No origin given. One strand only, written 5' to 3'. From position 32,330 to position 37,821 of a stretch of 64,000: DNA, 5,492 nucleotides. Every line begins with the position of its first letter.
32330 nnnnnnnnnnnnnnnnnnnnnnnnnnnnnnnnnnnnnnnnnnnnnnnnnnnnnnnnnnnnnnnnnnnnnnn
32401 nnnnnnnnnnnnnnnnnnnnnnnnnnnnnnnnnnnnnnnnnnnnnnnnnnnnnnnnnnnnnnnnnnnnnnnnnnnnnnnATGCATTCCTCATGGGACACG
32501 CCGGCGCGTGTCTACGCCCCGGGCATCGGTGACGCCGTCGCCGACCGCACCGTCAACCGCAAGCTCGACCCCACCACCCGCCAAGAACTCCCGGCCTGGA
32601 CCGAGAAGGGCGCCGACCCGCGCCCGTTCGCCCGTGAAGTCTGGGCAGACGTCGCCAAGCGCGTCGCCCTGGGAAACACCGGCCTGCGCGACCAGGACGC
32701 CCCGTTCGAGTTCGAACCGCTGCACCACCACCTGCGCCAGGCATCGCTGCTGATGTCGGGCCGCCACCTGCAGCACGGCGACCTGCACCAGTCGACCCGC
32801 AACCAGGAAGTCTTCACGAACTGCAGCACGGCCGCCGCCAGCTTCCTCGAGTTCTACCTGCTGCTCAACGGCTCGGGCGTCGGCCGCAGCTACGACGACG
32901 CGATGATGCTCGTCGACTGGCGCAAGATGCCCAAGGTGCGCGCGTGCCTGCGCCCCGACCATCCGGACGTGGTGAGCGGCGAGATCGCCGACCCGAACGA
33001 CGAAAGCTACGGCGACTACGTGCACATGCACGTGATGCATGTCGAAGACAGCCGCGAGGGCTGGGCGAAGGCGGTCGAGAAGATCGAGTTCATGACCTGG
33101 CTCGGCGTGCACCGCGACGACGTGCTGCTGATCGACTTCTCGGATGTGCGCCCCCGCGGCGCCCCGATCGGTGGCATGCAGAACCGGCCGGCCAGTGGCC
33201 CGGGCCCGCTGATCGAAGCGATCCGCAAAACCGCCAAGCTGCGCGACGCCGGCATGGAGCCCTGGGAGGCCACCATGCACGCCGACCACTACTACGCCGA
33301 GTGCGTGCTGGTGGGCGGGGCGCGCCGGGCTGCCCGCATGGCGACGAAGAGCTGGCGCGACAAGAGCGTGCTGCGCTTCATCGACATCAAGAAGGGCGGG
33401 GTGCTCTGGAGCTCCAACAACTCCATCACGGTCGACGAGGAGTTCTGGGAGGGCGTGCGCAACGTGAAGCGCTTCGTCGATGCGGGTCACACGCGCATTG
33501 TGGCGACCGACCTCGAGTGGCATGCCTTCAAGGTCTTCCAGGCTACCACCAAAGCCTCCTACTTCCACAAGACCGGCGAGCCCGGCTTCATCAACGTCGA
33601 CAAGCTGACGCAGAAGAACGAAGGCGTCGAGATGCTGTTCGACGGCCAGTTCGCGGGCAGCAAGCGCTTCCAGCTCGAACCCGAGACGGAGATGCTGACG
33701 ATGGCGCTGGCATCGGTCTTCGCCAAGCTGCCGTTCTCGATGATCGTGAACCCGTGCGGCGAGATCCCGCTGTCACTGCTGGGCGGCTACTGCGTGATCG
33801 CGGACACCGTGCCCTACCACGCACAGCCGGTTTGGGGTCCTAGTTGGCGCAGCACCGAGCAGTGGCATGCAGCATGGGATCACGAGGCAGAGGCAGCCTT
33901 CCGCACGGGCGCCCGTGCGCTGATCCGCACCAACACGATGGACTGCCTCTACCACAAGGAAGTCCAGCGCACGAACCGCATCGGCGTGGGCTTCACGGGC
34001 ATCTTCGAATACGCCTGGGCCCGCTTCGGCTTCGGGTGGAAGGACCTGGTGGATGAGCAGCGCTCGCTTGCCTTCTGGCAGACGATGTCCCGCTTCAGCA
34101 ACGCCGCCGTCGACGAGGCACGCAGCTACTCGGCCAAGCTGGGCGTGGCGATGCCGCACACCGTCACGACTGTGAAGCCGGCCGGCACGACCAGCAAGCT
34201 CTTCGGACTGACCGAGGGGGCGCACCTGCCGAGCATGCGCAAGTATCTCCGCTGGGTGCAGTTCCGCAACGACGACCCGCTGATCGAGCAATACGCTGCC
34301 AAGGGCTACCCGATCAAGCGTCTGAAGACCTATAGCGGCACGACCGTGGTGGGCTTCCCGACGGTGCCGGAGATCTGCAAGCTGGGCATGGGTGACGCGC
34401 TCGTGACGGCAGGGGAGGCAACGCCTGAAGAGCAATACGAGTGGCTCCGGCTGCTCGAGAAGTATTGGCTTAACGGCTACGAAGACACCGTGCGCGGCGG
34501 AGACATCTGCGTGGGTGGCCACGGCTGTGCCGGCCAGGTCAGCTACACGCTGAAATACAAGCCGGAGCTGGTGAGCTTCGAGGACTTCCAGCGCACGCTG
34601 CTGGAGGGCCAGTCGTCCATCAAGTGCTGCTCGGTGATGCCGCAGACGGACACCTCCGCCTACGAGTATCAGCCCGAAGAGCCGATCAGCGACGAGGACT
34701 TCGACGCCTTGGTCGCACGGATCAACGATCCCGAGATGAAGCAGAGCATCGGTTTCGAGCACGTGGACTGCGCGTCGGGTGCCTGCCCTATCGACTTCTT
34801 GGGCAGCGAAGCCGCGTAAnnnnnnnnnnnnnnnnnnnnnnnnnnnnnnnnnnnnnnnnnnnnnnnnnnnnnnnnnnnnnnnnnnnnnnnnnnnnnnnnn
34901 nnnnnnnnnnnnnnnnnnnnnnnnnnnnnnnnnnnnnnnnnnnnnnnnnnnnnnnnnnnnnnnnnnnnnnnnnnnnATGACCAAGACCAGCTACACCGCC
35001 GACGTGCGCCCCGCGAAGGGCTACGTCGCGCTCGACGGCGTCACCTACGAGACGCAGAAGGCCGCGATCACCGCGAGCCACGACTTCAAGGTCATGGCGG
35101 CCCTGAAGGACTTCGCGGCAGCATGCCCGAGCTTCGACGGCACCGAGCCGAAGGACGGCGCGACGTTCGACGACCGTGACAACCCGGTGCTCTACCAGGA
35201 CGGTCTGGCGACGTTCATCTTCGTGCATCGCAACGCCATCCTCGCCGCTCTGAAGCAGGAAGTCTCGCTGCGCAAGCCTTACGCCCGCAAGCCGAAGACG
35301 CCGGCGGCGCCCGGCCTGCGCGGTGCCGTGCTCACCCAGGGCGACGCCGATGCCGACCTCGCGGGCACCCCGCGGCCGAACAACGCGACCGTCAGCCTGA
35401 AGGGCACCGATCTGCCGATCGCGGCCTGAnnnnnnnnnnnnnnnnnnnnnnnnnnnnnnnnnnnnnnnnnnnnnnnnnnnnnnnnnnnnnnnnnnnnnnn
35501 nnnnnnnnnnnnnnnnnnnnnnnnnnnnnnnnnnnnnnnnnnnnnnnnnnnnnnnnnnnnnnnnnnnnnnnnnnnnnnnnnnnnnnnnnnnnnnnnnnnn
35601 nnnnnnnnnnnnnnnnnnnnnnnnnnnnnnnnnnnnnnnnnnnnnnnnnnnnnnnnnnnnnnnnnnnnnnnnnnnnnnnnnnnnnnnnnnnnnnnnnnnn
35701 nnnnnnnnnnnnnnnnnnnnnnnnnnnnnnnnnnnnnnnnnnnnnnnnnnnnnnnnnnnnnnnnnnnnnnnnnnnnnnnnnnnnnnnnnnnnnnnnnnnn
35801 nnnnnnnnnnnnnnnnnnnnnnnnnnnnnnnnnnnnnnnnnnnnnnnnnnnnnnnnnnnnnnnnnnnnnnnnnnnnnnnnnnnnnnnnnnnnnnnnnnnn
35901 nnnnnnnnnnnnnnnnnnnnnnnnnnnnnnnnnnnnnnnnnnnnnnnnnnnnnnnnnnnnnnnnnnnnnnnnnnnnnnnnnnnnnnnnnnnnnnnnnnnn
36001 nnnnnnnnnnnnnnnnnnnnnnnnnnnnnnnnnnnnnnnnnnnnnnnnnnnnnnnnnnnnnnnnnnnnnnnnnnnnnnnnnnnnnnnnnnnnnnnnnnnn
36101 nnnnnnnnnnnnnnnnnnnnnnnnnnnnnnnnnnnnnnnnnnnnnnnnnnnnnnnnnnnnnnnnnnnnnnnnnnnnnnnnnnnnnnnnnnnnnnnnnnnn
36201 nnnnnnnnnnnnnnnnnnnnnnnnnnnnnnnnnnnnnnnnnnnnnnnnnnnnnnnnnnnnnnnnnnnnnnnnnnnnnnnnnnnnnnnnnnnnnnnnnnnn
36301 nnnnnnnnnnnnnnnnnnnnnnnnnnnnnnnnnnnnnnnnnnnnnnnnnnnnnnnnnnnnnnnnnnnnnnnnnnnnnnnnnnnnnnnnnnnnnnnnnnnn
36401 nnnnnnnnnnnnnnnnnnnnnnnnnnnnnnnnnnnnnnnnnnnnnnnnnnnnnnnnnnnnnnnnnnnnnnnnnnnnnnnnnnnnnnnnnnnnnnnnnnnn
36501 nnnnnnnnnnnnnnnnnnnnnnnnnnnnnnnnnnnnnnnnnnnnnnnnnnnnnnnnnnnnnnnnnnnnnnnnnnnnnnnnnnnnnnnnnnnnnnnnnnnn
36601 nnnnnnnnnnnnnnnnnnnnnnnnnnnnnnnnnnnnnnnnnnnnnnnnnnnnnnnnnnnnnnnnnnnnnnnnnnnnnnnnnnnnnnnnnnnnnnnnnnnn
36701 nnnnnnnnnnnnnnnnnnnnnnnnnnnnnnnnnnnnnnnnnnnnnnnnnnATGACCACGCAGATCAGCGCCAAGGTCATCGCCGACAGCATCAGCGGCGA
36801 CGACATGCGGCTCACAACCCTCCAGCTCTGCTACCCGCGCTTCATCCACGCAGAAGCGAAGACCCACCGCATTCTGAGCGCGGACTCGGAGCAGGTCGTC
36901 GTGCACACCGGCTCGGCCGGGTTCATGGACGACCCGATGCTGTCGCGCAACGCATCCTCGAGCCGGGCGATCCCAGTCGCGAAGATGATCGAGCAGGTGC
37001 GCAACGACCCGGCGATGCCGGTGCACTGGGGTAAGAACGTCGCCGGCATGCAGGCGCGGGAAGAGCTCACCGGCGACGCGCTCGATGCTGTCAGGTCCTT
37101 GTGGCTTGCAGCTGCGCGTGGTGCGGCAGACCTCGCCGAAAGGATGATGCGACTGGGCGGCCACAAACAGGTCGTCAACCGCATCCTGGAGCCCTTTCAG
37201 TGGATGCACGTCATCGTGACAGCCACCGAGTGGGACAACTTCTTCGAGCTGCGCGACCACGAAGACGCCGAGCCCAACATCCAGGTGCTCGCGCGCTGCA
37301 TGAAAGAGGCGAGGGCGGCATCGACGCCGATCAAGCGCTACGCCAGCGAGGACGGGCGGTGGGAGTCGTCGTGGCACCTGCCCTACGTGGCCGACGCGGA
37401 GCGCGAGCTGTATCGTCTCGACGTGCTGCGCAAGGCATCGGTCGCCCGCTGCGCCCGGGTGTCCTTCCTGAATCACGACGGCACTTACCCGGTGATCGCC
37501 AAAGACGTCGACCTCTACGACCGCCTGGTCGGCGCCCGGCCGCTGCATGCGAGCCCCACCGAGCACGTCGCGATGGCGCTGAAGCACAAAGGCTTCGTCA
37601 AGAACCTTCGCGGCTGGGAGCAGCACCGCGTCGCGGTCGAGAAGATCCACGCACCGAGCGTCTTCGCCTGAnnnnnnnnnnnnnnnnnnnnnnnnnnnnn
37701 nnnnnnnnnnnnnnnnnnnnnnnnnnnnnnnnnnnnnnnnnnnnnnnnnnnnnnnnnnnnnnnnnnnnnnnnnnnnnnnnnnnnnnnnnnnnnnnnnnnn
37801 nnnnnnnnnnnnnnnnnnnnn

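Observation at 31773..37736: A 45-nt leader element duplicated upstream of two unrelated genes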

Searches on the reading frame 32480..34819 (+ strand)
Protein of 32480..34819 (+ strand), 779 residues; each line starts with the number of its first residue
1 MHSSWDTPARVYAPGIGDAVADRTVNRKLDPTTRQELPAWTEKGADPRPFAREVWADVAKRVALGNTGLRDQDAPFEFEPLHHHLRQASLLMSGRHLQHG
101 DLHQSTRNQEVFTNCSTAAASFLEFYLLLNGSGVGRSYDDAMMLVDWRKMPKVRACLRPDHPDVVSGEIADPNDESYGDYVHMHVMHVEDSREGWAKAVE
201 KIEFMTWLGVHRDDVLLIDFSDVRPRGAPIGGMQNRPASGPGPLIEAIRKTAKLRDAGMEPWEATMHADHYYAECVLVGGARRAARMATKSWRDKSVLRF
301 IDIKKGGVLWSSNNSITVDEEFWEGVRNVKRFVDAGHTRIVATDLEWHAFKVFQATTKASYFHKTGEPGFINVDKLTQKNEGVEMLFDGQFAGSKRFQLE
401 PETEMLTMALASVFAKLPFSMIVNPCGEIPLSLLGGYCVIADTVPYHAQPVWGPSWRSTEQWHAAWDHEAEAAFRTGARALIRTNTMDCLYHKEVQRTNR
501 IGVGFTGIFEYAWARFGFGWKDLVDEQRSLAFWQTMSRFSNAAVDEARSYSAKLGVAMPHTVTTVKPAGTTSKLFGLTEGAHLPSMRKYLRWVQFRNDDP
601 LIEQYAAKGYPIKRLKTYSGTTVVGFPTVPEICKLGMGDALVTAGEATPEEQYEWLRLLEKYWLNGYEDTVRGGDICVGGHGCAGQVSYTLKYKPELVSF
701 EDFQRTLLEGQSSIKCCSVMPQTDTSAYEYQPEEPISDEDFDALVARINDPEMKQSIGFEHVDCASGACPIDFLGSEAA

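Call 12: search_protein_families(library=pfam, proteins=[window:32480-34819:+], max_evalue=0.01)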
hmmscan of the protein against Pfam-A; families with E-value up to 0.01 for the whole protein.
window:32480-34819:+ (779 aa): 2 families
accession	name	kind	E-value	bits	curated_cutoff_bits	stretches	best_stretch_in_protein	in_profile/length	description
PF21995.1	RNR-II_ins_dom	-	9e-08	32.8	27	1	181-250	32-102/107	B12-dependent ribonucleotide reductase, insertion domain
PF02867.20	Ribonuc_red_lgC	-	0.0018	17.4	23.9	0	273-330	67-129/523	Ribonucleotide reductase, barrel domain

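Call 13: search_protein_families(library=phrogs, proteins=[window:32480-34819:+], max_evalue=0.001)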
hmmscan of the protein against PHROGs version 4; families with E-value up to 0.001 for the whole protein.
window:32480-34819:+ (779 aa): 1 family
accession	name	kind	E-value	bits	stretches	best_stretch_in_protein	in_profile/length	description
phrog_367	-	DNA, RNA and nucleotide metabolism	7.3e-90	303.1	1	51-772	51-697/701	ribonucleotide reductase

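Call 15: search_dna_similar(query=window:32480-34819:+, collection=phages, mode=protein, max_rows=30)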
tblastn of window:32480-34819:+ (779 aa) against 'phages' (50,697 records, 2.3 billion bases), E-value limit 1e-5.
Records with a match: 1133; places in all: 1133; records where one place covers at least 80% of the query: 975.
Best place of each record, by identity: <60% 1133.
By first word of the organism name: Mycobacterium 706; Streptomyces 261; Rhodococcus 47; Gordonia 28; Roseobacter 14; Thermus 13; Pseudomonas 12; Synechococcus 9; Sinorhizobium 8; Rhizobium 4; and 16 more.
By host as written in the record: Mycobacterium smegmatis mc2 155 521; Mycobacterium smegmatis mc#155 96; Streptomyces griseus ATCC 10137 69; Streptomyces lividans JI 1326 56; Rhodococcus erythropolis RIA 643 37; - 31; Mycobacterium smegmatis mc2155 30; Gordonia terrae 3612 24; and 92 more.
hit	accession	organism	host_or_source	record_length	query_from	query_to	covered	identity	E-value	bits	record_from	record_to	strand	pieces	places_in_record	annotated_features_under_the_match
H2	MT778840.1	Rhizobium phage P11VFA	-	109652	10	777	99%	54.1%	0e+0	808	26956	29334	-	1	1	ribonucleotide reductase of class II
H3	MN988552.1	Rhizobium phage RHph_I4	Rhizobium phaseoli N771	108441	10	777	99%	53.9%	0e+0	828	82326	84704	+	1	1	ribonucleoside-triphosphate reductase protein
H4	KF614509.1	Rhizobium phage vB_RleS_L338C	Rhizobium leguminosarum biovar viciae ...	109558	58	777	92%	55.7%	8e-176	788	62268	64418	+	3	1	ribonucleoside-thiphosphate reductase | putative ribonucleoside-thiphosphate reductase | ribonucleoside-triphosphate reductase | hypothetical protein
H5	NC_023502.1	Rhizobium phage vB_RleS_L338C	Rhizobium leguminosarum biovar viciae ...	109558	58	777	92%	55.7%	8e-176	788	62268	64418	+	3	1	ribonucleotide reductase (x2) | putative ribonucleoside-thiphosphate reductase | hypothetical protein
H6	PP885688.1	Tunturiibacter phage Tunturi_5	Tunturiibacter psychrotolerans X4BP1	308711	6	773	99%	49.3%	0e+0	763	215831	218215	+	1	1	ribonucleotide reductase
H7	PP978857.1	Streptomyces phage Puginator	Streptomyces baarnensis NRRL B-2842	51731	51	771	93%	27.9%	2e-44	179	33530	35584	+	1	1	50: ribonucleotide reductase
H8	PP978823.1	Streptomyces phage Paolo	Streptomyces baarnensis NRRL B-2842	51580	51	771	93%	27.9%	5e-44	178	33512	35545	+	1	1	50: ribonucleotide reductase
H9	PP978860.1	Streptomyces phage Zainub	Streptomyces baarnensis NRRL B-2842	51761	51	771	93%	27.9%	5e-44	178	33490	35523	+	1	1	50: ribonucleotide reductase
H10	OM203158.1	Mycobacterium phage Zimmer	Mycobacterium smegmatis mc2 155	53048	21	771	96%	26.7%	1e-32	142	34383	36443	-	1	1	48: ribonucleotide reductase | 49: hypothetical protein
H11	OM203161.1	Mycobacterium phage SororFago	Mycobacterium smegmatis mc2 155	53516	45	771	93%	27.4%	2e-38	160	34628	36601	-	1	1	53: ribonucleotide reductase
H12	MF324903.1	Rhodococcus phage AppleCloud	Rhodococcus erythropolis RIA 643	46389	4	771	99%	25.9%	7e-43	174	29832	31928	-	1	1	ribonucleotide reductase | hypothetical protein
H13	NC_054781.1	Mycobacterium phage Priamo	Mycobacterium smegmatis mc2 155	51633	52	771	92%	27.6%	6e-39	162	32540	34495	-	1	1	55: ribonucleotide reductase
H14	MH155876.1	Mycobacterium phage Priamo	Mycobacterium smegmatis mc2 155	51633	52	771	92%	27.6%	6e-39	162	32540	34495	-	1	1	55: ribonucleotide reductase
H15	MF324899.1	Mycobacterium phage Lokk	Mycobacterium smegmatis mc2 155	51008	52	771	92%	27.5%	1e-40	167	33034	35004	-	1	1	48: ribonucleotide reductase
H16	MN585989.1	Mycobacterium phage Superchunk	Mycobacterium smegmatis mc2 155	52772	51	771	93%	27.3%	1e-39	164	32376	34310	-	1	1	50: ribonucleotide reductase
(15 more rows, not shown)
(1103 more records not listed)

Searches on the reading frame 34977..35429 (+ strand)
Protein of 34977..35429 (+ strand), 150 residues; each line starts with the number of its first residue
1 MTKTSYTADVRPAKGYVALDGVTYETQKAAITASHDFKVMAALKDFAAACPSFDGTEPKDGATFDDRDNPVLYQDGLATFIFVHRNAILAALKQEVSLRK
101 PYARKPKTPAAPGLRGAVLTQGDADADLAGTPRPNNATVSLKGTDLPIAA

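Call 67: search_protein_families(library=ncbifam, proteins=[window:34977-35429:+], max_evalue=0.05)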
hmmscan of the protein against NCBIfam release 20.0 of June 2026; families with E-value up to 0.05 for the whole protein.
window:34977-35429:+ (150 aa): 0 families

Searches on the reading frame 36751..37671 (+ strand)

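Call 12: search_protein_families(library=pfam, proteins=[window:36751-37671:+], max_evalue=0.01)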
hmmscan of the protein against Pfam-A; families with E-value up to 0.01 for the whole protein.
window:36751-37671:+ (306 aa): 1 family
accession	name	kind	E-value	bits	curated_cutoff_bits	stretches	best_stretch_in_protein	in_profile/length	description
PF02511.20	Thy1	-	9.8e-07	29.2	24.8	1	23-193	60-190/191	Thymidylate synthase complementing protein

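Call 13: search_protein_families(library=phrogs, proteins=[window:36751-37671:+], max_evalue=0.001)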
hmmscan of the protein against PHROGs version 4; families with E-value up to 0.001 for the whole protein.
window:36751-37671:+ (306 aa): 1 family
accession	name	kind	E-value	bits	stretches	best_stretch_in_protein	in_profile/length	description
phrog_85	-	DNA, RNA and nucleotide metabolism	9.2e-79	266.9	1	3-297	408-700/866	thymidylate synthase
